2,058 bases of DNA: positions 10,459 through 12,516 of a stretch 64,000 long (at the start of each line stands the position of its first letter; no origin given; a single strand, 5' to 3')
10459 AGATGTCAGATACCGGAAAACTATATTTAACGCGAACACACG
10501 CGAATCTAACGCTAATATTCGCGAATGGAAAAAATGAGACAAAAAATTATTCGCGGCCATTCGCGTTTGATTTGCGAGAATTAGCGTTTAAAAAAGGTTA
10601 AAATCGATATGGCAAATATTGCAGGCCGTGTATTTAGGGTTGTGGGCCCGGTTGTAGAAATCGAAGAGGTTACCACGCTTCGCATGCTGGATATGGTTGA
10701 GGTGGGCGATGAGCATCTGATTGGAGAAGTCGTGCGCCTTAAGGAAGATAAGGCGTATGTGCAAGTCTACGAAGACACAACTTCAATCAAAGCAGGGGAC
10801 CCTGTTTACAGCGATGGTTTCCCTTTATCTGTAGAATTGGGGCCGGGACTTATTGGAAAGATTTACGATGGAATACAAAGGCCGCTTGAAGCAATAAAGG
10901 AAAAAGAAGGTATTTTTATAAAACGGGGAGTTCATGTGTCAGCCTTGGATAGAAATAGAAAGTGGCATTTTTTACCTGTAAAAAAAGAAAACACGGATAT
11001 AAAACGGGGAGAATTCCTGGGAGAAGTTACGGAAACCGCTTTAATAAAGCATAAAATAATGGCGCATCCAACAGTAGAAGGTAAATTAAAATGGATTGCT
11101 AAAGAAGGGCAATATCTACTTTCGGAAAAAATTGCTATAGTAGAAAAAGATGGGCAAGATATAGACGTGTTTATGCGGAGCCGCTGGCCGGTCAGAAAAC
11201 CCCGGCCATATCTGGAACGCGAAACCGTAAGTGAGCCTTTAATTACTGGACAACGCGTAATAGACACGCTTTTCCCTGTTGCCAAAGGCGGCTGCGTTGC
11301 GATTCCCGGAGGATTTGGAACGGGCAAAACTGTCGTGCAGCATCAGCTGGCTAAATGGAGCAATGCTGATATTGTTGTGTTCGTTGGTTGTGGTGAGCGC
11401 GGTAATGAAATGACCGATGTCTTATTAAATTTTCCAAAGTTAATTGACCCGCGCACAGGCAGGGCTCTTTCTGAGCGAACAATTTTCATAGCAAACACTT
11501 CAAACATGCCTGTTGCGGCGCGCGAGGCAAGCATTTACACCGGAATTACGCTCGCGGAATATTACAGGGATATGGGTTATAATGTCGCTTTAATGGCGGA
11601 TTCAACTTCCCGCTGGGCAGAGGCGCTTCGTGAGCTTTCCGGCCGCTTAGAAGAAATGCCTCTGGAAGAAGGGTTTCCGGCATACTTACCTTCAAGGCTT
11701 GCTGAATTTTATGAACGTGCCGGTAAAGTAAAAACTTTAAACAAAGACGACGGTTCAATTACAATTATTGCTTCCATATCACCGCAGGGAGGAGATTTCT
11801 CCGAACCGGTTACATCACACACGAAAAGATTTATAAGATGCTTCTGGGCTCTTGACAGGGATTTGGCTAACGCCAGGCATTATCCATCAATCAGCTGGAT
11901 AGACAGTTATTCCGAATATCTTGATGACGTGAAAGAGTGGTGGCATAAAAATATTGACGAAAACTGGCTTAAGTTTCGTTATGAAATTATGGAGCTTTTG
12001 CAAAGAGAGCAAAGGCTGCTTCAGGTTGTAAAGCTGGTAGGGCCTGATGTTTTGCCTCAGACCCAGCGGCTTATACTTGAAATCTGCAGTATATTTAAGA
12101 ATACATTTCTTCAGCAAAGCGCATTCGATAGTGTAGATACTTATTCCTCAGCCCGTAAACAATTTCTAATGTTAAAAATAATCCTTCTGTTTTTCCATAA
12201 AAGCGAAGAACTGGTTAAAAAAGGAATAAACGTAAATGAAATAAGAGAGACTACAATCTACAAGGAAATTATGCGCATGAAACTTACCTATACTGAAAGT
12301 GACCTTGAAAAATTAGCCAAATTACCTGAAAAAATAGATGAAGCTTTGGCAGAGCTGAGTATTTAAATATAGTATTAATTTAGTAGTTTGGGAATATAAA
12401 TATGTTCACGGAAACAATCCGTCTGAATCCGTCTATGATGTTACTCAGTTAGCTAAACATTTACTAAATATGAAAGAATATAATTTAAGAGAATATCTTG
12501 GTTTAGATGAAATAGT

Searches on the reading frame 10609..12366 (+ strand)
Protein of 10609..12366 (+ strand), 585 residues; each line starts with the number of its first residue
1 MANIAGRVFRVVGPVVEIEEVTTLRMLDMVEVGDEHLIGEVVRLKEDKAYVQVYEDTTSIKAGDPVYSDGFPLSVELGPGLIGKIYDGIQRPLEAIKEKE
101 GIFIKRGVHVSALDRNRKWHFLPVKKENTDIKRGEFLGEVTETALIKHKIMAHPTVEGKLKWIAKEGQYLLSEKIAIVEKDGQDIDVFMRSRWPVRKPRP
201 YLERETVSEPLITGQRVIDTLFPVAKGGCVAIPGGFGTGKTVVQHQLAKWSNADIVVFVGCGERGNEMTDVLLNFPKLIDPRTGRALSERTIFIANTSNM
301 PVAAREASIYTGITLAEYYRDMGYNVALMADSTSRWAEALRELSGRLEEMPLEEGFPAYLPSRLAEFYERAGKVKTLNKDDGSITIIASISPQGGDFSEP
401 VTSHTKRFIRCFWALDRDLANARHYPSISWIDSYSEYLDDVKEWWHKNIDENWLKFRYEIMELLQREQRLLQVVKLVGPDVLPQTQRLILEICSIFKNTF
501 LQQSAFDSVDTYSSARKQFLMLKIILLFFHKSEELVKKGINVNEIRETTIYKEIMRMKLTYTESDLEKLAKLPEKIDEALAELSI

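Call 11: find_encoding_contigs(protein=window:10609-12366:+, flank=10000, max_places=6)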
Protein window:10609-12366:+ (585 aa): 2 contigs read that carry it; 1 place shown.
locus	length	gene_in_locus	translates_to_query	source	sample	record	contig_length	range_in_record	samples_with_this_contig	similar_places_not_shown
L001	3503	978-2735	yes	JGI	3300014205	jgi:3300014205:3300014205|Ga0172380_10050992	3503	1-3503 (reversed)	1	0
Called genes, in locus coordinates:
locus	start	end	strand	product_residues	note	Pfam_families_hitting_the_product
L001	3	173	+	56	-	?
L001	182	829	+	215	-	PF01991:vATP-synt_E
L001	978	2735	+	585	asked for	PF02874:ATP-synt_ab_N, PF16886:ATP-synt_ab_Xtn, PF00006:ATP-synt_ab, PF22919:ATP-synt_VA_C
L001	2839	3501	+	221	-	?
